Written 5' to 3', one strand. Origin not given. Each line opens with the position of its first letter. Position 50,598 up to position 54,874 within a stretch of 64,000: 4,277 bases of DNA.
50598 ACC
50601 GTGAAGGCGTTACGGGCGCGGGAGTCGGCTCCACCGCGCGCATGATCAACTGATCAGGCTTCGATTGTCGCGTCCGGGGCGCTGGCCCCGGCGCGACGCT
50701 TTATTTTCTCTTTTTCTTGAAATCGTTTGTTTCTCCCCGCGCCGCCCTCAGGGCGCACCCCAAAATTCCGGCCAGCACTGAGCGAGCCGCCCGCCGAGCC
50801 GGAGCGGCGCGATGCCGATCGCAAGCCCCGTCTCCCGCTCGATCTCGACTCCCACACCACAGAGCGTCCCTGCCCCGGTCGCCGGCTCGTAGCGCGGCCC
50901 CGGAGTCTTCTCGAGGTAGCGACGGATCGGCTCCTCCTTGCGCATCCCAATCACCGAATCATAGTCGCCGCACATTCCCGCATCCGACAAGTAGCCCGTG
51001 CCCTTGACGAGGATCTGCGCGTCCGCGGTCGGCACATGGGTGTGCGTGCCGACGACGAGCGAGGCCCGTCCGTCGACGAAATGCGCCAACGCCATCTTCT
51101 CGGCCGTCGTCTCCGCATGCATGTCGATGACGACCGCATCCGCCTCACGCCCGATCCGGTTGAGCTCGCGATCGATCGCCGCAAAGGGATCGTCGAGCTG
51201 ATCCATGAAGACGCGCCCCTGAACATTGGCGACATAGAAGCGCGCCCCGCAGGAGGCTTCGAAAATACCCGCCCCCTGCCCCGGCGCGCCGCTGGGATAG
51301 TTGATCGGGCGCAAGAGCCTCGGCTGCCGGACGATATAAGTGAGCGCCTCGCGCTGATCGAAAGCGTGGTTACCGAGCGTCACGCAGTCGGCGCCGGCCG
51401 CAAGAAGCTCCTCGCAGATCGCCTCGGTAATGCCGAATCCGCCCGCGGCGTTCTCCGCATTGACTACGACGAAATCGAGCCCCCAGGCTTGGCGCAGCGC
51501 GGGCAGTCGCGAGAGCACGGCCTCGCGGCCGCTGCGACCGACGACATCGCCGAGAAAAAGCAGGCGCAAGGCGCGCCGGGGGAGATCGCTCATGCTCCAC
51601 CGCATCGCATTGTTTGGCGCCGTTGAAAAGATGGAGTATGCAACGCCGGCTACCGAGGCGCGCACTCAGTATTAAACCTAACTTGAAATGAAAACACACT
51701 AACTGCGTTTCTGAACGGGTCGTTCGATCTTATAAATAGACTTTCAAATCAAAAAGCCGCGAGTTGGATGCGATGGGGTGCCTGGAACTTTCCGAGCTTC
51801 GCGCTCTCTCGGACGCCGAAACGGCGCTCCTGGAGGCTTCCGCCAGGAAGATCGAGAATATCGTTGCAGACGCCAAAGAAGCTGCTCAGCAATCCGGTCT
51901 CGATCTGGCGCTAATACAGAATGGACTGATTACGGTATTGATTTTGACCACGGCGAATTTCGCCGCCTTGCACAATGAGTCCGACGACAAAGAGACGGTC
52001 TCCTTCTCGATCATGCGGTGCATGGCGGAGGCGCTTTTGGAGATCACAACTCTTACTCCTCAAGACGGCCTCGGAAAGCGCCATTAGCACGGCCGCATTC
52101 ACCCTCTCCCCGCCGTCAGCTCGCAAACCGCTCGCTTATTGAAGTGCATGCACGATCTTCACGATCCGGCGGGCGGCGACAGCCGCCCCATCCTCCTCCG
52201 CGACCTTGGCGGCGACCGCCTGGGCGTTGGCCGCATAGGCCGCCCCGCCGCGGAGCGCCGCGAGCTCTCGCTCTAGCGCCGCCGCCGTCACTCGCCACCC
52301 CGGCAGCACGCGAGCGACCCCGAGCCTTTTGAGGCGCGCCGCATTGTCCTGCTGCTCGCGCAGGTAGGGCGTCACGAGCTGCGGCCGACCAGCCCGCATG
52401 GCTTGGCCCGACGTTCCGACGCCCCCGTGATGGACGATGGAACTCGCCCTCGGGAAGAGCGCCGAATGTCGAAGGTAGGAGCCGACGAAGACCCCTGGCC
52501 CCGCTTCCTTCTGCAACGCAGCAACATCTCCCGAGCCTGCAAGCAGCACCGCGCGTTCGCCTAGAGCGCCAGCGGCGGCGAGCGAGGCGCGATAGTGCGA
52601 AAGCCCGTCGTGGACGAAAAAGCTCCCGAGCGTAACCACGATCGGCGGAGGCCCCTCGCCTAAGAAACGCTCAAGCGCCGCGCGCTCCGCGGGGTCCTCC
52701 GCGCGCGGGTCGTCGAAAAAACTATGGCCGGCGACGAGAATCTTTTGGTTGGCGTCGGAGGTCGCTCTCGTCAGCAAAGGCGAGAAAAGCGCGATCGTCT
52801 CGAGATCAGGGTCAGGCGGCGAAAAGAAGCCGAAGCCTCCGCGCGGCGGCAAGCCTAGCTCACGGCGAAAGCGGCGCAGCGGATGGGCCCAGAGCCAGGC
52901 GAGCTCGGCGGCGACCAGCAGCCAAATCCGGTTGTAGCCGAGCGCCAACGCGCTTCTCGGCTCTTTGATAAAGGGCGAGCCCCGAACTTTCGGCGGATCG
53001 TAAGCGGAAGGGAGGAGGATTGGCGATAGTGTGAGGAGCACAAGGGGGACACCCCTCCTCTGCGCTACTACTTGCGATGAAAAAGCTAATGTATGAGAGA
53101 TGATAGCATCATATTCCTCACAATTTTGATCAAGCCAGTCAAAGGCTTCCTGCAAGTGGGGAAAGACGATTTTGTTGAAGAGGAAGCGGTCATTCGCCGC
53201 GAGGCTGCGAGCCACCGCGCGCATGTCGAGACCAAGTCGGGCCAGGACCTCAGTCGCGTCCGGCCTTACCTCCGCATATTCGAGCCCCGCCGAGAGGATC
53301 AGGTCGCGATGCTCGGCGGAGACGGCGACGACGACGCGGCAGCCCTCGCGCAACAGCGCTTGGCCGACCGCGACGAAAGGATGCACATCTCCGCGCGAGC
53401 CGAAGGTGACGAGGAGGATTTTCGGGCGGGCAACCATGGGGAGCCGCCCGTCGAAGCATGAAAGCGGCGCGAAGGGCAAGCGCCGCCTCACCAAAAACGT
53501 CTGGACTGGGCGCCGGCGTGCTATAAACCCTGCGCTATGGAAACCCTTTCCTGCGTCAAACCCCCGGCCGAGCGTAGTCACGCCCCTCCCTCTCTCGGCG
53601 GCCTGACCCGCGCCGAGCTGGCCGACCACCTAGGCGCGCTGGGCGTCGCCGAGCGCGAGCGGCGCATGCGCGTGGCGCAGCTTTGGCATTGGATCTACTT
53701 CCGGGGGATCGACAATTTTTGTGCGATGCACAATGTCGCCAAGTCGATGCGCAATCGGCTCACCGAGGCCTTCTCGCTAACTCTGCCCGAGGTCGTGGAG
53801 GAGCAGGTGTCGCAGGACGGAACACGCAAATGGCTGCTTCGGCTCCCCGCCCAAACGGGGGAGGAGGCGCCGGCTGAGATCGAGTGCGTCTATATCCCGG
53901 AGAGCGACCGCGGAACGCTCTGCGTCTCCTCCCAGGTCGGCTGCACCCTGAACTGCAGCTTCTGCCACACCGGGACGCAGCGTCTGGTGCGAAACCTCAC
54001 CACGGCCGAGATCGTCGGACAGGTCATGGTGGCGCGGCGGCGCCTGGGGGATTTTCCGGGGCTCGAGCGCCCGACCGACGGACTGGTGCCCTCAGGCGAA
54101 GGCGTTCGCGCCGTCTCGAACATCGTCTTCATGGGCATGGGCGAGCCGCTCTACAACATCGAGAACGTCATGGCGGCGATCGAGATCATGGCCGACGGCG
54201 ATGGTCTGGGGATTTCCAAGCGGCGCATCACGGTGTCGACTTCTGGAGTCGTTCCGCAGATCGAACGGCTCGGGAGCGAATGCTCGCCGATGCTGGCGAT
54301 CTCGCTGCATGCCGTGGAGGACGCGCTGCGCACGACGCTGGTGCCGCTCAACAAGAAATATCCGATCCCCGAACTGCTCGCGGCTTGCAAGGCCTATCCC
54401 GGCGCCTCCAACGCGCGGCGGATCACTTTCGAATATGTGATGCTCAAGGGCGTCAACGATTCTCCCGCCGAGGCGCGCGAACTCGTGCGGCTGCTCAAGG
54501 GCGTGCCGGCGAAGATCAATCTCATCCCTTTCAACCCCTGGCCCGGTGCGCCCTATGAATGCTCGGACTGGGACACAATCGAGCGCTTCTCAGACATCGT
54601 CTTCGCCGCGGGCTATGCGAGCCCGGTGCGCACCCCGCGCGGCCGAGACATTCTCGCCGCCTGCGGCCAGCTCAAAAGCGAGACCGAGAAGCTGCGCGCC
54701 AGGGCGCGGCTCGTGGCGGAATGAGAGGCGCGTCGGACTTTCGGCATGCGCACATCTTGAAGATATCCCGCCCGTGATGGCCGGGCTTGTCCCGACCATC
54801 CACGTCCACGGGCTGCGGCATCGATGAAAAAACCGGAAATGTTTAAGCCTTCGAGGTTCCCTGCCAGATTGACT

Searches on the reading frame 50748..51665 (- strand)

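Call 56: search_protein_families(library=pfam, proteins=[window:50748-51665:-], max_evalue=0.001)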
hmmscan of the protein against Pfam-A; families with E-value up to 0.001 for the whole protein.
window:50748-51665:- (305 aa): 2 families
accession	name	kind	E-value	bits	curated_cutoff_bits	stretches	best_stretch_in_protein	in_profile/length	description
PF13277.11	YmdB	-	1.3e-99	333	27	1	36-286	1-251/253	YmdB-like protein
PF00149.33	Metallophos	-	1e-05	26.5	21.5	1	33-212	1-191/191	Calcineurin-like phosphoesterase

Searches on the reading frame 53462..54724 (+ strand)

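Call 56: search_protein_families(library=pfam, proteins=[window:53462-54724:+], max_evalue=0.001)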
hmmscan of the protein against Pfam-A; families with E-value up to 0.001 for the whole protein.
window:53462-54724:+ (420 aa): 2 families
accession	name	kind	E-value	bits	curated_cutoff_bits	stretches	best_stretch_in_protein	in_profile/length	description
PF04055.27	Radical_SAM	-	4.3e-16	60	29.5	2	219-338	46-162/166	Radical SAM superfamily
PF21016.3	RlmN_N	-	1.7e-10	40.9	24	1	45-104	3-58/60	Ribosomal RNA large subunit methyltransferase N-terminal domain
